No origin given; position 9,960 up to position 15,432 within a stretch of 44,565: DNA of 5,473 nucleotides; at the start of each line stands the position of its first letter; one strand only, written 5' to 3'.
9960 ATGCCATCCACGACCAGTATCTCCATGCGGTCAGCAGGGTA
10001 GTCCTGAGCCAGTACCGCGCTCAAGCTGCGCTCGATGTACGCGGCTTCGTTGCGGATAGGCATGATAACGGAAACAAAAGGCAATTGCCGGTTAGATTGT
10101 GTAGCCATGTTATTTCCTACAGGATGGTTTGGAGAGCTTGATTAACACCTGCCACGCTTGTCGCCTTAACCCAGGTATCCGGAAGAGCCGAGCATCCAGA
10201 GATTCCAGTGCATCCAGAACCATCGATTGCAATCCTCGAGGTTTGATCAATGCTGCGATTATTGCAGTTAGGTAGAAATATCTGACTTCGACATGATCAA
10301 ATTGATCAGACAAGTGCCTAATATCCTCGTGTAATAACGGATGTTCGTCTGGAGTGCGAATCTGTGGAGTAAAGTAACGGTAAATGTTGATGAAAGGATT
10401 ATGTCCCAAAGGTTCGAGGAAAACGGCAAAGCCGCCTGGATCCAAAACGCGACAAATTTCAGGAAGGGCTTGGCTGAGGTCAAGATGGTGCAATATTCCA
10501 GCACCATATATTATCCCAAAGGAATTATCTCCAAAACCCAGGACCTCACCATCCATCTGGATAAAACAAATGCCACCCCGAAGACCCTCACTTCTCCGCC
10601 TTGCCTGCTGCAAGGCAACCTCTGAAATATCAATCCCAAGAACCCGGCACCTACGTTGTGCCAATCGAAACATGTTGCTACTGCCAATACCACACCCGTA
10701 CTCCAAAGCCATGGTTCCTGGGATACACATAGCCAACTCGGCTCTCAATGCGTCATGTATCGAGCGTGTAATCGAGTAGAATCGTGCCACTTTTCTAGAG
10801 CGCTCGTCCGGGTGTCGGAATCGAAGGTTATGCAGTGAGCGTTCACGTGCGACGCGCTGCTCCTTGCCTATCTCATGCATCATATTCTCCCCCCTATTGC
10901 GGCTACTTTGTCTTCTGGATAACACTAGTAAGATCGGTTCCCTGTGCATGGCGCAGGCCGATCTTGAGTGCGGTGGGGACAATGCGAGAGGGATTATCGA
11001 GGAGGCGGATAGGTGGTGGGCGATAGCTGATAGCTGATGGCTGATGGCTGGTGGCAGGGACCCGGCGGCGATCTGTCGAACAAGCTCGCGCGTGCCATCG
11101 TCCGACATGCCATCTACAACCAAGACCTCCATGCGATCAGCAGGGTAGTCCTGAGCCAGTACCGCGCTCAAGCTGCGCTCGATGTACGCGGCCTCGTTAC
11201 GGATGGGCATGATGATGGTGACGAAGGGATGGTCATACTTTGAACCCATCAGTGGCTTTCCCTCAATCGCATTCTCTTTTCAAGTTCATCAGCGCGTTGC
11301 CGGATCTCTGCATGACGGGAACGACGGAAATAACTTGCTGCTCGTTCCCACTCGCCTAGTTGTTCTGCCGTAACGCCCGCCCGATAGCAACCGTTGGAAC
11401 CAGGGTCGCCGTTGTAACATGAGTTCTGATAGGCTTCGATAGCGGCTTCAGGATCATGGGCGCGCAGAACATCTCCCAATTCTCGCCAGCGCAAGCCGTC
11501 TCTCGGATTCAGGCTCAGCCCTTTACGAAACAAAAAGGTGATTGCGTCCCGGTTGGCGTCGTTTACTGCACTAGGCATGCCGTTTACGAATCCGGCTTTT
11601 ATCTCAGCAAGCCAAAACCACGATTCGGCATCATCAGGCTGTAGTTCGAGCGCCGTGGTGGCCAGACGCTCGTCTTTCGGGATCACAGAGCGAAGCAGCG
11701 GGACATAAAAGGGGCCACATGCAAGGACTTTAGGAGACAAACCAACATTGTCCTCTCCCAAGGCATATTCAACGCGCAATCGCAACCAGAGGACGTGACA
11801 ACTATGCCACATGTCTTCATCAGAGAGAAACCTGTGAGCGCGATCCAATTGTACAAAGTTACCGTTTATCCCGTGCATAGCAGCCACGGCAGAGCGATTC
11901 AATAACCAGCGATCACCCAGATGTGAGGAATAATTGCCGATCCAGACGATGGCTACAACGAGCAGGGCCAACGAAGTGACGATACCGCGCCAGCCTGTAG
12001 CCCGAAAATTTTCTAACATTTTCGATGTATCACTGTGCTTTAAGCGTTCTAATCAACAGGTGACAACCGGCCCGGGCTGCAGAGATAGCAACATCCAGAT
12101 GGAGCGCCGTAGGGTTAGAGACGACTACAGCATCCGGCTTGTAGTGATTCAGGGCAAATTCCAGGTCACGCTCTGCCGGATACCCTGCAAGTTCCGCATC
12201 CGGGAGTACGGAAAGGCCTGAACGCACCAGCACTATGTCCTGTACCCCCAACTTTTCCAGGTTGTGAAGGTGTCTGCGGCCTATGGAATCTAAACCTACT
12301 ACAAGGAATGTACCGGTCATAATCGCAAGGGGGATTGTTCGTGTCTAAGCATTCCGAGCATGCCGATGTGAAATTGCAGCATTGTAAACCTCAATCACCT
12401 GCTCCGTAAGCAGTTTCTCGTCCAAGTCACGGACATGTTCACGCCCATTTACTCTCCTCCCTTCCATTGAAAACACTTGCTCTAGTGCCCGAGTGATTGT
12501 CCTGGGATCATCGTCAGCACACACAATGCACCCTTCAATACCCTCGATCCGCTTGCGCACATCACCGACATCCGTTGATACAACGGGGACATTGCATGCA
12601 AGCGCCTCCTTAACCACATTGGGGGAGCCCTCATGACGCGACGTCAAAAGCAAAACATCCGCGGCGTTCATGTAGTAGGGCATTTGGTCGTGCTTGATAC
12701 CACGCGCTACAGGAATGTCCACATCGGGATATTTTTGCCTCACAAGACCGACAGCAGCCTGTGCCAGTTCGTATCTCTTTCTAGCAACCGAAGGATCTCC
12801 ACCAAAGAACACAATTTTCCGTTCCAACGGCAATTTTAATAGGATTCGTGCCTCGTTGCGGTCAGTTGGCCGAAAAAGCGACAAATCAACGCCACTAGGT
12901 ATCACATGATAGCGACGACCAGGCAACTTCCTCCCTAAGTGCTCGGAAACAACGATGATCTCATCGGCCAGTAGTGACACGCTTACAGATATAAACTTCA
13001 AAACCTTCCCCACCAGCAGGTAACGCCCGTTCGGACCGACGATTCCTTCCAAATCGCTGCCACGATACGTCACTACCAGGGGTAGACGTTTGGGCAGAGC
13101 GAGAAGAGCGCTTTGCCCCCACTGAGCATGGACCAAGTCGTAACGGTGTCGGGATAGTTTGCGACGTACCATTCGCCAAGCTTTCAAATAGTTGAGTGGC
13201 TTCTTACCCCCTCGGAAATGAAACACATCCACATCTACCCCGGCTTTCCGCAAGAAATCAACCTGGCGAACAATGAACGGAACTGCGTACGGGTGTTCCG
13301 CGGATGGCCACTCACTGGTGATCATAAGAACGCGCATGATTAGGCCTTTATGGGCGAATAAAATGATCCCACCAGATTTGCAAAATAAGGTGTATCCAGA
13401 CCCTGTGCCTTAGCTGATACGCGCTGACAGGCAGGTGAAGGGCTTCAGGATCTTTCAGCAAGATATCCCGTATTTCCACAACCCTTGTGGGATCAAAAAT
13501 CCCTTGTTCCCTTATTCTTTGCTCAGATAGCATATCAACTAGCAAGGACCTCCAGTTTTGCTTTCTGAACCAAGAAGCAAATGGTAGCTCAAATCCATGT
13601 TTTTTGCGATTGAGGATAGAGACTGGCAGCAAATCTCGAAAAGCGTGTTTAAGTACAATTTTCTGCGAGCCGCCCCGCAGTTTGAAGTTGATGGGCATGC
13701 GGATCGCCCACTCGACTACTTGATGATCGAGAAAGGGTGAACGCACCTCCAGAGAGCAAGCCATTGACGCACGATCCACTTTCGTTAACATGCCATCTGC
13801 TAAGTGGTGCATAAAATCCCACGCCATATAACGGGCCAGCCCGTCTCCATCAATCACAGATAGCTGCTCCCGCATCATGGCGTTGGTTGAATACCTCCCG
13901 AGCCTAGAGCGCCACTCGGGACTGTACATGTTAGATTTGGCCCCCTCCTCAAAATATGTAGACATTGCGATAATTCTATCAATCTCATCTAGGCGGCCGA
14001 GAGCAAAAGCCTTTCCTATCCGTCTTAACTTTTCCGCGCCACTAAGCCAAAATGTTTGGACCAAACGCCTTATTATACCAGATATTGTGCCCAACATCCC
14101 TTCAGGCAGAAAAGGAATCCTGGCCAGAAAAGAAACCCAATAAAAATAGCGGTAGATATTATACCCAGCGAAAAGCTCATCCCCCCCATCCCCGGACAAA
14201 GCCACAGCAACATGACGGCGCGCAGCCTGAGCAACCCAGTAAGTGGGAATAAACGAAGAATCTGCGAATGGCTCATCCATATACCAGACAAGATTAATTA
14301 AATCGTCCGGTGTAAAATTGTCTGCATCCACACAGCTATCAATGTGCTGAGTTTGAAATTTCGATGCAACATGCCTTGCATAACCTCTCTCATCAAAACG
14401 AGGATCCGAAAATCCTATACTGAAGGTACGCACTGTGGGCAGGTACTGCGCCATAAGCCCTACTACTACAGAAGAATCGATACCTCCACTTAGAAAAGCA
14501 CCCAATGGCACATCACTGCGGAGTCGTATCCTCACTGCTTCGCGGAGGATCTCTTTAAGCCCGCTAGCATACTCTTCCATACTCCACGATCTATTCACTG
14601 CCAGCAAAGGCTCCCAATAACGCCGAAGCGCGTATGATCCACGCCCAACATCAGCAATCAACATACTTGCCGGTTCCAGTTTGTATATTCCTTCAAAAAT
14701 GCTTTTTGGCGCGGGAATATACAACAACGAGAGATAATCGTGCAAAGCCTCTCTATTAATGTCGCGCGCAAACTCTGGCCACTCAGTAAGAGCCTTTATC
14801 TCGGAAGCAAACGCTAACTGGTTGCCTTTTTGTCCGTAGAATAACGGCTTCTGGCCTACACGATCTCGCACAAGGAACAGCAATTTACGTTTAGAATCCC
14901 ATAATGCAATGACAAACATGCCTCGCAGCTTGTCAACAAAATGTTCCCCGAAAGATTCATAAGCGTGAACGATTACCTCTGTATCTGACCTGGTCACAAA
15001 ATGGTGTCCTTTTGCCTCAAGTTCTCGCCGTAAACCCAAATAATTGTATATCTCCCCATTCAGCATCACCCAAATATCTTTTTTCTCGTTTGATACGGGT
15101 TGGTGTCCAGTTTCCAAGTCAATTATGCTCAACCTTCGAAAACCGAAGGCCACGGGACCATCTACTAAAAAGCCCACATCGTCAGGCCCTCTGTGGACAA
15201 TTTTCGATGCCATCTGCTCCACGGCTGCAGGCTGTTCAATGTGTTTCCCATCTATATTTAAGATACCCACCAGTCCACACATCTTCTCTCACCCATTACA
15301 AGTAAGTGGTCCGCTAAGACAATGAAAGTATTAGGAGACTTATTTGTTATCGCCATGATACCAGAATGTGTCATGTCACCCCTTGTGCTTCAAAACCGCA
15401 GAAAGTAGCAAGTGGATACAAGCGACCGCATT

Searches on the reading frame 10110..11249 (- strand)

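Call 17: search_protein_families(library=pfam, proteins=[window:10110-11249:-])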
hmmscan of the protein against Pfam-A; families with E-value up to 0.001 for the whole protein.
window:10110-11249:- (379 aa): 8 families
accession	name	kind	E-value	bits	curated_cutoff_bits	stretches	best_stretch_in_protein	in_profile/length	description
PF08241.18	Methyltransf_11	-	8.8e-18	65.2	21.2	1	182-277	1-95/95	Methyltransferase domain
PF13649.12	Methyltransf_25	-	6.1e-17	62.5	27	1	182-273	2-97/97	Methyltransferase domain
PF13847.12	Methyltransf_31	-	2.7e-11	43.8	27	1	178-279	4-111/145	Methyltransferase domain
PF00535.33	Glycos_transf_2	-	2.7e-10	40.9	23.3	1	11-62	1-50/168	Glycosyl transferase family 2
PF08242.18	Methyltransf_12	-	7e-10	40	30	1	182-274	1-97/98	Methyltransferase domain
PF01209.24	Ubie_methyltran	-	9.4e-09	35.4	20.1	1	176-279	46-153/233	ubiE/COQ5 methyltransferase family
PF13489.12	Methyltransf_23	-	3.5e-05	24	27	1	175-284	20-123/164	Methyltransferase domain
PF13641.12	Glyco_tranf_2_3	-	4.9e-05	23.9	27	1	8-62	2-53/230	Glycosyltransferase like family 2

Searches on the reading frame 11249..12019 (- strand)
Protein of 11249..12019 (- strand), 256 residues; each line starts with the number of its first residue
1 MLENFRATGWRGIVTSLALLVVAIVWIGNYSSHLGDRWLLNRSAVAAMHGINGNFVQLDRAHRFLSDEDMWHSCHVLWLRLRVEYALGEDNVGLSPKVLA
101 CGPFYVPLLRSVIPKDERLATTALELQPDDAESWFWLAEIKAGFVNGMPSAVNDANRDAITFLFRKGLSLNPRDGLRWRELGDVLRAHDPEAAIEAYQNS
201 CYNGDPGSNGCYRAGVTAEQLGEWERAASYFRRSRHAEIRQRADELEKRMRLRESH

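Call 17: search_protein_families(library=pfam, proteins=[window:11249-12019:-])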
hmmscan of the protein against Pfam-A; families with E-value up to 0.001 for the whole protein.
window:11249-12019:- (256 aa): 4 families
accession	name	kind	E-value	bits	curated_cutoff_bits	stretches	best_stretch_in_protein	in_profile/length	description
PF13431.12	TPR_17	-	5.6e-06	26.7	24.4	0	120-140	2-22/34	Tetratricopeptide repeat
PF07719.23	TPR_2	-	2.2e-05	24.7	27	0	210-234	3-27/34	Tetratricopeptide repeat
PF13432.12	TPR_16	-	5e-05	24.1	32.7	0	118-140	18-40/65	Tetratricopeptide repeat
PF00515.34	TPR_1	-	0.00046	20.3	27.8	0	210-233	3-26/34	Tetratricopeptide repeat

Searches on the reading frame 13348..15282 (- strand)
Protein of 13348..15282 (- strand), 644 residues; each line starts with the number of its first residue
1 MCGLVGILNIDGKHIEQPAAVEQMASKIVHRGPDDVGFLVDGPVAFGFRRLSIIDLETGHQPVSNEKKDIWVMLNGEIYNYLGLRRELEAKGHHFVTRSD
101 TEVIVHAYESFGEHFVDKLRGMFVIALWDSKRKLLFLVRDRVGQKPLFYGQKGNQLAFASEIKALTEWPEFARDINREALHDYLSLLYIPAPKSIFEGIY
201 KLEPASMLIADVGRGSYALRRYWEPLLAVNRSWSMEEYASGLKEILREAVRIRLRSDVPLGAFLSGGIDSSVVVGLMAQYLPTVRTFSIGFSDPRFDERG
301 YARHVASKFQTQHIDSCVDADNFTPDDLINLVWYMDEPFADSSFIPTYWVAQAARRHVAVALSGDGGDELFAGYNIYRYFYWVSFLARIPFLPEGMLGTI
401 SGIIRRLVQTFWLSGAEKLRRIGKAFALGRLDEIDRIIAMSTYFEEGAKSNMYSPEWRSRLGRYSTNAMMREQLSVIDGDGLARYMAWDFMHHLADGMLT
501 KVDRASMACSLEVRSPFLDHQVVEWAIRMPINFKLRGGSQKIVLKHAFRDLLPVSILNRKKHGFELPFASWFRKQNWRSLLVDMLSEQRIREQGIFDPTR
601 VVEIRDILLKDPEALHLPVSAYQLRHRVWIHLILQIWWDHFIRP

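Call 18: search_protein_families(library=pfam, proteins=[window:13348-15282:-])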
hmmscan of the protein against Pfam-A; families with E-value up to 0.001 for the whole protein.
window:13348-15282:- (644 aa): 3 families
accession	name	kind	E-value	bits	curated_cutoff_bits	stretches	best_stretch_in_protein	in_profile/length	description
PF00733.27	Asn_synthase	-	2.3e-91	307.6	21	1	242-637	2-352/354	Asparagine synthase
PF13537.11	GATase_7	-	1e-45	155.1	25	1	49-166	2-122/123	Glutamine amidotransferase domain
PF13522.11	GATase_6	-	6.3e-41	139.9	27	1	33-161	1-130/130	Glutamine amidotransferase domain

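Call 45: search_dna_similar(query=window:13348-15282:-, collection=plasmids, mode=protein, max_rows=12)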
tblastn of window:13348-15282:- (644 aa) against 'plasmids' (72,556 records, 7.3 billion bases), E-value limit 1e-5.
Records with a match: 649; places in all: 802; records where one place covers at least 80% of the query: 336.
Best place of each record, by identity: <60% 649.
By first word of the organism name: Bacillus 95; Sinorhizobium 95; Streptomyces 89; Rhizobium 36; Azospirillum 32; Lactiplantibacillus 31; Latilactobacillus 19; Mesorhizobium 14; Ensifer 11; Shinella 11; and 115 more.
By predicted mobility (MOB-suite, as given by PLSDB): non-mobilizable 386; mobilizable 148; conjugative 115.
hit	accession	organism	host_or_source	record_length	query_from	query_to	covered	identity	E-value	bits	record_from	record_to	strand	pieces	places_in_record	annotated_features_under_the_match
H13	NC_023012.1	Haloarcula hispanica N601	-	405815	1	606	94%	40.7%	2e-115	387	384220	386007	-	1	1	asnB: asparagine synthase (glutamine-hydrolyzing)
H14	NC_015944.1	Haloarcula hispanica ATCC 33960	-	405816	1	606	94%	40.7%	2e-115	387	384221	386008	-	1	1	asnB: asparagine synthase (glutamine-hydrolyzing)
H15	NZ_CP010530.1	Haloarcula sp. CBA1115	monoisolate,Solar salt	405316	1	606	94%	40.5%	1e-115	388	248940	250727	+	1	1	asnB: asparagine synthase (glutamine-hydrolyzing)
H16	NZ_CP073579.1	Photobacterium sp. GJ3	-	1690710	1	604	94%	40.6%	8e-120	400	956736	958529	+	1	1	record has no annotation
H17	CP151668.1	Isosphaeraceae bacterium EP7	-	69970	1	637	99%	38.5%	4e-109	369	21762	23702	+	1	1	asnB: asparagine synthase (glutamine-hydrolyzing)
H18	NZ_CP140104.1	Vibrio alfacsensis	Scophthalmus maximus,intestinal tract ...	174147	1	596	93%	39.9%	2e-115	387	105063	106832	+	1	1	XrtA/PEP-CTERM system amidotransferase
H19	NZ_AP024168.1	Vibrio alfacsensis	-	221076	1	596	93%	39.9%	3e-115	387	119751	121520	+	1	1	XrtA/PEP-CTERM system amidotransferase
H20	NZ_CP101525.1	Burkholderia arboris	mixed culture,soil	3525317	1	640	99%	37.1%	2e-98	338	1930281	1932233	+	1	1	none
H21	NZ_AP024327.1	Caballeronia sp. NK8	-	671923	1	640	99%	37.1%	6e-101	345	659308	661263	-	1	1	asnB: asparagine synthase (glutamine-hydrolyzing) | hypothetical protein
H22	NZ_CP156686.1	Burkholderia stagnalis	Bacterial cells,soils collected in ...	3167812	1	637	99%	37.2%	1e-98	338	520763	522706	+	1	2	none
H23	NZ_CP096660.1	Halorussus limi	cell culture,saline soil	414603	1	644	100%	36.8%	3e-105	358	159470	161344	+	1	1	asnB: asparagine synthase (glutamine-hydrolyzing)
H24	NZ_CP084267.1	Caballeronia sp. Lep1P3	Leptoglossus zonatus,Cell culture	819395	1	639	99%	37.0%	1e-96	332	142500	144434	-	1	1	asnB: asparagine synthase (glutamine-hydrolyzing) | glycosyltransferase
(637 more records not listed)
